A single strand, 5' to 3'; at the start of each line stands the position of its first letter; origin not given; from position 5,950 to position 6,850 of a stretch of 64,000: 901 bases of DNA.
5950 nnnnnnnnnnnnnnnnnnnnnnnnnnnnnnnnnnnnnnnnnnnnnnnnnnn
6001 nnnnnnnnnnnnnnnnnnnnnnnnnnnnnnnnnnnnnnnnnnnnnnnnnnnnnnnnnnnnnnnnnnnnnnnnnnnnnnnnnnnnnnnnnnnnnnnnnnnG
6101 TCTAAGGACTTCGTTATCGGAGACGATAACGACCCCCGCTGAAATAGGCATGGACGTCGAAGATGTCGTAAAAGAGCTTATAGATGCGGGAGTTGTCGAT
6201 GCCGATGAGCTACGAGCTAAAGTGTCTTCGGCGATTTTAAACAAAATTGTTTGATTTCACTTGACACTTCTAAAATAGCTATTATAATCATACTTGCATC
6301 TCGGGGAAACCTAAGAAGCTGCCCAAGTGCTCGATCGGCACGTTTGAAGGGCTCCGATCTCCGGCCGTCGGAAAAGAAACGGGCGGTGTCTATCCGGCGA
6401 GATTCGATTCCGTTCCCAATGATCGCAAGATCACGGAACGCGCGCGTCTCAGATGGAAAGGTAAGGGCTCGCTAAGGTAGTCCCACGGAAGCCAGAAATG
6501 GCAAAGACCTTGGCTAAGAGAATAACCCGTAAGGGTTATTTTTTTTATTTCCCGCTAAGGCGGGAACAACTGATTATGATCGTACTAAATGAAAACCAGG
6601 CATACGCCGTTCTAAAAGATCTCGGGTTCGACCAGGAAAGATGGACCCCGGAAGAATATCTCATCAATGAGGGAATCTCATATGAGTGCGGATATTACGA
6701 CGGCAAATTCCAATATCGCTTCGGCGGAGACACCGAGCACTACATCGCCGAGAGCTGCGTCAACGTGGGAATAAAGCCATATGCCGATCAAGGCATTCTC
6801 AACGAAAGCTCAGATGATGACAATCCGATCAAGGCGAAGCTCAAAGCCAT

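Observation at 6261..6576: Consensus sigma70 promoter, a 250-nt ORF-less leader and an intrinsic terminator before gene 6576..6893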

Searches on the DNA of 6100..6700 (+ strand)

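Call 6: search_rna_families(source=window, start=6100, end=6700, threshold=evalue, max_evalue=10, show_alignments=5)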
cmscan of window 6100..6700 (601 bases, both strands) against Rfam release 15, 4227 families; matches with E-value up to 10: 0.
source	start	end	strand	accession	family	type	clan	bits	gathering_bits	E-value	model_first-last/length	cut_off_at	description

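Call 51: search_dna_similar(query=window:6255-6580:+, collection=phages, mode=distant, max_evalue=1)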
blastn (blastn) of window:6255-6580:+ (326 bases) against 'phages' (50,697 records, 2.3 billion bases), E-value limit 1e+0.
No match.

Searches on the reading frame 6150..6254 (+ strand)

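Call 12: search_protein_families(library=pfam, proteins=[window:6150-6254:+], max_evalue=0.01)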
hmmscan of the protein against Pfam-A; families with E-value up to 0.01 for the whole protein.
window:6150-6254:+ (34 aa): 1 family
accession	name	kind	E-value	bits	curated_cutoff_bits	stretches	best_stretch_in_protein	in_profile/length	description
PF05957.18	DUF883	-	0.0015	18.9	25.4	1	2-28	13-39/53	DUF883 N-terminal domain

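Call 13: search_protein_families(library=phrogs, proteins=[window:6150-6254:+], max_evalue=0.01)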
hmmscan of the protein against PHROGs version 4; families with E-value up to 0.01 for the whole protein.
window:6150-6254:+ (34 aa): 0 families

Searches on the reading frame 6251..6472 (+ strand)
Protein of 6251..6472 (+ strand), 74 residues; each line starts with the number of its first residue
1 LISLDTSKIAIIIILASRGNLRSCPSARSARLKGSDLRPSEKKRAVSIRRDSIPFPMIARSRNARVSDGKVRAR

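Call 85: search_protein_representatives(protein=window:6251-6472:+)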
Query: 74 residues. Proteins with E-value up to 0.001 (for the whole library): 0; up to 1e-10: 0; up to 1e-30: 0. The best 0 are listed.
